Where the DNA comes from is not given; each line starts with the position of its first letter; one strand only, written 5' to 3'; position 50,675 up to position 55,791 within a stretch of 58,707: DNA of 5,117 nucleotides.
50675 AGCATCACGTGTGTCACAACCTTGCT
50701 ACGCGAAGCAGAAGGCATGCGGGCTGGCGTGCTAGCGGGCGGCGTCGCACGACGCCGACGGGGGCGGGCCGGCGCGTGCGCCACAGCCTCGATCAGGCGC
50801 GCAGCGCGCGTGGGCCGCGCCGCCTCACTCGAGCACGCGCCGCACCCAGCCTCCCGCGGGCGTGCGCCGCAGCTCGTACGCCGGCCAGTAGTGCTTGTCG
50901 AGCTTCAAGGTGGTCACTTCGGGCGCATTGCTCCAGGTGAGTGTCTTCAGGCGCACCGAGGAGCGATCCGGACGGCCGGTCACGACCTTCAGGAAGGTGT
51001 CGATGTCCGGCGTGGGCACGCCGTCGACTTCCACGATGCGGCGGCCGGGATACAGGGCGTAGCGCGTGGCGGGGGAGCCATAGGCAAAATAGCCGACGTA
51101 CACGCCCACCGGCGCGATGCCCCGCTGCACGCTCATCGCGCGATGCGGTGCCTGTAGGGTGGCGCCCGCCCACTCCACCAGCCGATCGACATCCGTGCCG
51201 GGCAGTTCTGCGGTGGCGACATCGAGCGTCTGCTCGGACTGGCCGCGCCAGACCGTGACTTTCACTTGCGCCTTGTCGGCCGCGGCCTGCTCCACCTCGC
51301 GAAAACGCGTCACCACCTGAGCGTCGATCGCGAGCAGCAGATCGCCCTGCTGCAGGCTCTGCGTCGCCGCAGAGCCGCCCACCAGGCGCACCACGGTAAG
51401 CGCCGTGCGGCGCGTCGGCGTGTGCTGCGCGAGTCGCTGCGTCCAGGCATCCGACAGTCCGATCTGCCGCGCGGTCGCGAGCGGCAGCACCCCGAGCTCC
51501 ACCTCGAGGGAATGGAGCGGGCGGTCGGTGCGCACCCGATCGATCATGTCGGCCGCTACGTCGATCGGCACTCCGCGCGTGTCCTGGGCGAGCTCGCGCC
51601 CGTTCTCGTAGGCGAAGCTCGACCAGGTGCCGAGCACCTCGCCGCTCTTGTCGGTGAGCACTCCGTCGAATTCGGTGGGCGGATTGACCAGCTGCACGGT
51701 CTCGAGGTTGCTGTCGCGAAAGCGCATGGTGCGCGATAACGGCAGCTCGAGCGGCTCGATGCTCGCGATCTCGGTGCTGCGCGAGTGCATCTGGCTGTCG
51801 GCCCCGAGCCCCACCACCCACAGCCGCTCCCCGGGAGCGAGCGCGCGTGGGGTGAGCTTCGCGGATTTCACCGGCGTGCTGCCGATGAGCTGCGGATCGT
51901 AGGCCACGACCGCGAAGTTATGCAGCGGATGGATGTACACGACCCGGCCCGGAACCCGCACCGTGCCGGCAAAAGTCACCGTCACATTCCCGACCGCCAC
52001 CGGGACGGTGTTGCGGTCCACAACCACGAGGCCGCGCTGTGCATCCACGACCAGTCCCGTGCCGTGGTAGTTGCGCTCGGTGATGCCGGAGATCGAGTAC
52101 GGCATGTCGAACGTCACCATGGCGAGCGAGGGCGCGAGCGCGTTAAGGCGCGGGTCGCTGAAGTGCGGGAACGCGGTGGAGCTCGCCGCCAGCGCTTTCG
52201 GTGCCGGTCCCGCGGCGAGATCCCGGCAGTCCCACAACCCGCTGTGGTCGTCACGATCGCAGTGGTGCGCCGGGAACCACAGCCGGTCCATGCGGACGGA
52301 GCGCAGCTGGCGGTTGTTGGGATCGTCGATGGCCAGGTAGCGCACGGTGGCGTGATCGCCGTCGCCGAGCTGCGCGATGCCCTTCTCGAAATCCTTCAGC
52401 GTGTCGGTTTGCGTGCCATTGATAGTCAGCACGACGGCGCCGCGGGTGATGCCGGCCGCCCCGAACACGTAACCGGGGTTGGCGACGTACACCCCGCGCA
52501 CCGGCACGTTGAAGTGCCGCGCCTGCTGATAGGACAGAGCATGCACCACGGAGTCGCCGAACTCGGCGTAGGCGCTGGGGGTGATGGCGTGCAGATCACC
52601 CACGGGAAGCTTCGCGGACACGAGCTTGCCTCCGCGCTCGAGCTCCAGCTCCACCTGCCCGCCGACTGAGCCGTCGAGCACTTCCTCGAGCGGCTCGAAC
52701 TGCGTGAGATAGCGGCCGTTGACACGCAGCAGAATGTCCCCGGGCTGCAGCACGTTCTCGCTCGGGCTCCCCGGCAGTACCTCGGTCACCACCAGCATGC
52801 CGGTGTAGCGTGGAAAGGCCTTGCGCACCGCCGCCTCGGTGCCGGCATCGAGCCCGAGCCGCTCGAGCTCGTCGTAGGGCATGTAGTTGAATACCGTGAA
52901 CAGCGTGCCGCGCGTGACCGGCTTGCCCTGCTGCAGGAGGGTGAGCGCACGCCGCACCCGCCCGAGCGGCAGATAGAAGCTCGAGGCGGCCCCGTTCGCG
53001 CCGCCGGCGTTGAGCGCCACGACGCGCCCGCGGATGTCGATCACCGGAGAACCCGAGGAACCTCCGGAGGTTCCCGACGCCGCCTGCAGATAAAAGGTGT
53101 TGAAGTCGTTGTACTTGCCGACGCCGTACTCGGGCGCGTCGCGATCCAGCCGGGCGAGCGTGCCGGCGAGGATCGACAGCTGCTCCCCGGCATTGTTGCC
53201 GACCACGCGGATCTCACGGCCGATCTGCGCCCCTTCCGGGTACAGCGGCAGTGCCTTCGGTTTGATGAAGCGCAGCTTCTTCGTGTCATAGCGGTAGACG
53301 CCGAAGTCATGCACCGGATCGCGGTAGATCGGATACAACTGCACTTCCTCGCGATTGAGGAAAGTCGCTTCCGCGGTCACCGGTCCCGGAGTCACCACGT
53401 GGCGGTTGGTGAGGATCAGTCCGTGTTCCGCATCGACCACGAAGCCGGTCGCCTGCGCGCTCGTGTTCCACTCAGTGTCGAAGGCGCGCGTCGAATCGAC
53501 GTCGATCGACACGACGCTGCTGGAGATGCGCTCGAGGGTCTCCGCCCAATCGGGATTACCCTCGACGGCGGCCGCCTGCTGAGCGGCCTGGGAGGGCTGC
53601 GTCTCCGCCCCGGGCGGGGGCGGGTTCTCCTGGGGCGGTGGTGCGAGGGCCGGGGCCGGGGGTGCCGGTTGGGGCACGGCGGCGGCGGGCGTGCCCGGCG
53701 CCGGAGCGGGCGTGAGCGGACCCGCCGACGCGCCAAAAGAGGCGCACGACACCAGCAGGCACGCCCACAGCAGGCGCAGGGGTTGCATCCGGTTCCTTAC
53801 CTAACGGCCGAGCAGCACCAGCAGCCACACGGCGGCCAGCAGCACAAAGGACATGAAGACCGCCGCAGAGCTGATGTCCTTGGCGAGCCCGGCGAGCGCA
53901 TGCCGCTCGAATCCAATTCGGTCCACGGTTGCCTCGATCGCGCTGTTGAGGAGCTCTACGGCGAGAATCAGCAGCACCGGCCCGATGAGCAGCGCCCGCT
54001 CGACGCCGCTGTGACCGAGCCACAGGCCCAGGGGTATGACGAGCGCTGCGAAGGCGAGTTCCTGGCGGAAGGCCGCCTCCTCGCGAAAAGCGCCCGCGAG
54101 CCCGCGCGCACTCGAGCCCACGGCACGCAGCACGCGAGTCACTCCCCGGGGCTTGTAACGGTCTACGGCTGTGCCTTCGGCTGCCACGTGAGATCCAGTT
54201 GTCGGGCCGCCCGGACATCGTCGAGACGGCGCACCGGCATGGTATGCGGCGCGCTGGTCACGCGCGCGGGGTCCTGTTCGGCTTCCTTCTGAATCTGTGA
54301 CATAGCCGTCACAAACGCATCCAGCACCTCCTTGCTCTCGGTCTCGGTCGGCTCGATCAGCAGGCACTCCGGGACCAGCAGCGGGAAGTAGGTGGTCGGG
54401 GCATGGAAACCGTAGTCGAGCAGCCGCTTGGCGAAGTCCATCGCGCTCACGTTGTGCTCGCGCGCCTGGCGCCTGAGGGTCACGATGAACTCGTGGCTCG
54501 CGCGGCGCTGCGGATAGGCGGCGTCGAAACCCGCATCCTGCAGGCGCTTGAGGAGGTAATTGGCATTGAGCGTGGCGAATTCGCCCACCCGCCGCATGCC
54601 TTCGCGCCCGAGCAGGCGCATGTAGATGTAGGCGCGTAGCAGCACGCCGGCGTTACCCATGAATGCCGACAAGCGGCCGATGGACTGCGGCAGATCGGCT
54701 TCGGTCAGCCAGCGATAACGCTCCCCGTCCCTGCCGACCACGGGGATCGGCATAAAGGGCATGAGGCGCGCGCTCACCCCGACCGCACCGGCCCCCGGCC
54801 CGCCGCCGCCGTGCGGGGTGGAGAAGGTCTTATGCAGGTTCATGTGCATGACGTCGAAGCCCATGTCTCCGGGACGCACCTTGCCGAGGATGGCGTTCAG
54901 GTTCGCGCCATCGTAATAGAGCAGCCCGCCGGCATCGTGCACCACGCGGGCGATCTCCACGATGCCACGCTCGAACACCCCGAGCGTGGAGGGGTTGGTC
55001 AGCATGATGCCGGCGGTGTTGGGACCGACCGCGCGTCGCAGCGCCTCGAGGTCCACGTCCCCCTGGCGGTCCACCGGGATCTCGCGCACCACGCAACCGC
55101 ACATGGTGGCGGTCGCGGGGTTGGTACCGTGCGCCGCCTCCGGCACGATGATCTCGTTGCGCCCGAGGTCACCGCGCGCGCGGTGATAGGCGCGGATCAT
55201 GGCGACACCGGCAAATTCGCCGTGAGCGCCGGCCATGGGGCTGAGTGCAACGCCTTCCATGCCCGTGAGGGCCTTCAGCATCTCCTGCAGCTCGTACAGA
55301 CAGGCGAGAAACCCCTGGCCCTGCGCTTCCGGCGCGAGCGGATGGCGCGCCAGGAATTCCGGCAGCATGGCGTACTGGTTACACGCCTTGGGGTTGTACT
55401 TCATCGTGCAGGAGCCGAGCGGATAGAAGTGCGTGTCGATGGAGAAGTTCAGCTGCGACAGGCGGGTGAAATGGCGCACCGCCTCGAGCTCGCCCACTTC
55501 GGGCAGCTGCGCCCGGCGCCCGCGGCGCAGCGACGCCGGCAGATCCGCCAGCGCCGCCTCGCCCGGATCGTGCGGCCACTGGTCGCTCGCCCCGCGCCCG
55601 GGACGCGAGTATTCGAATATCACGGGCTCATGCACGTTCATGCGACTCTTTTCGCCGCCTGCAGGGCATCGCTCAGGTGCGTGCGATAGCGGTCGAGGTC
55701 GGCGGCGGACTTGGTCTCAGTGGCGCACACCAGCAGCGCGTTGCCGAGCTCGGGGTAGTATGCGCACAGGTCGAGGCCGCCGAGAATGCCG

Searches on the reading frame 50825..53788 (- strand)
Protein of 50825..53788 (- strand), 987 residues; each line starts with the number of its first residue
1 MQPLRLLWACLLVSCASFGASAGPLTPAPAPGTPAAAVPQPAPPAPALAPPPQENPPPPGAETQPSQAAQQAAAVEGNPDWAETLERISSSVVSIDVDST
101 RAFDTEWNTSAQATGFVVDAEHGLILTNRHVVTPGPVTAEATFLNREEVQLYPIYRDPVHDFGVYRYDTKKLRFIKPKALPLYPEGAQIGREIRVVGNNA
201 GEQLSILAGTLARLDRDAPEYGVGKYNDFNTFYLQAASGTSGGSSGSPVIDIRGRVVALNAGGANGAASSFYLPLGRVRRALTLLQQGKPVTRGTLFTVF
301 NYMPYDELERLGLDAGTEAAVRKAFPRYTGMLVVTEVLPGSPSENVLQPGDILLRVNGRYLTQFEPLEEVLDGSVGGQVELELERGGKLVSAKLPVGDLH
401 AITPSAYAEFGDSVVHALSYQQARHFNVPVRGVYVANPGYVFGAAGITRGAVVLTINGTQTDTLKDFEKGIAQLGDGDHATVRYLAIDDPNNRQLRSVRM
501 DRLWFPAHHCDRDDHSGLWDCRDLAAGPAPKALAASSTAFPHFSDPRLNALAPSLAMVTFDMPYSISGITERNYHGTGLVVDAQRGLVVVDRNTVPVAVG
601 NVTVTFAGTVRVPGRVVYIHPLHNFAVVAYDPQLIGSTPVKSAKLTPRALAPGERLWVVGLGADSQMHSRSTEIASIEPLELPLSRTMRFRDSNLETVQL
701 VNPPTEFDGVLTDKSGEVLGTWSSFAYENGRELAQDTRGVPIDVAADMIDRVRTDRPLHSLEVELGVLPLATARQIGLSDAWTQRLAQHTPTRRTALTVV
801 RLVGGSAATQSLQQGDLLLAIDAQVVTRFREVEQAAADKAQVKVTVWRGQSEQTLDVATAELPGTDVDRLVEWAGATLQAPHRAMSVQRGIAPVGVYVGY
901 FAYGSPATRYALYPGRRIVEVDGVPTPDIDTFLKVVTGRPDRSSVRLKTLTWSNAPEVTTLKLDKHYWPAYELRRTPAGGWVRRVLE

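Call 70: search_protein_families(library=pfam, proteins=[window:50825-53788:-], max_evalue=0.00001)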
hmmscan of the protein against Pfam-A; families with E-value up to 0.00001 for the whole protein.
window:50825-53788:- (987 aa): 6 families
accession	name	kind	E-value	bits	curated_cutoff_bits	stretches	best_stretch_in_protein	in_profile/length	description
PF12812.13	PDZ_1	-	5e-27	94.2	28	2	401-475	1-76/78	PDZ-like domain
PF13365.12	Trypsin_2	-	5.5e-26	92.5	27.6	1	113-259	1-144/144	Trypsin-like peptidase domain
PF17820.7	PDZ_6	-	9.2e-22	77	27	1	333-385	1-54/54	PDZ domain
PF13180.12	PDZ_2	-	2.7e-17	63.3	27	0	331-395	13-79/80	PDZ domain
PF00595.29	PDZ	-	8.6e-16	58.5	23.2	0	331-370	26-66/81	PDZ domain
PF14685.13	PDZ_Tricorn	-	8.1e-09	35.8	25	0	348-387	41-80/88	Tricorn protease PDZ domain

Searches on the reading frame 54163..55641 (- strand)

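Call 70: search_protein_families(library=pfam, proteins=[window:54163-55641:-], max_evalue=0.00001)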
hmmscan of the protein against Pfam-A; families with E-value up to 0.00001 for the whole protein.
window:54163-55641:- (492 aa): 3 families
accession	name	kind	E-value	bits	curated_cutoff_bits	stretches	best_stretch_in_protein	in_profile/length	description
PF21478.3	GcvP2_C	-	2e-29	102.4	27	1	354-456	3-104/122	Glycine dehydrogenase, C-terminal domain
PF02347.22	GDC-P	-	4.7e-10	39.3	26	1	33-372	30-365/429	Glycine cleavage system P-protein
PF00266.25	Aminotran_5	-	3.9e-07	29.8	21.5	1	161-278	88-207/371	Aminotransferase class-V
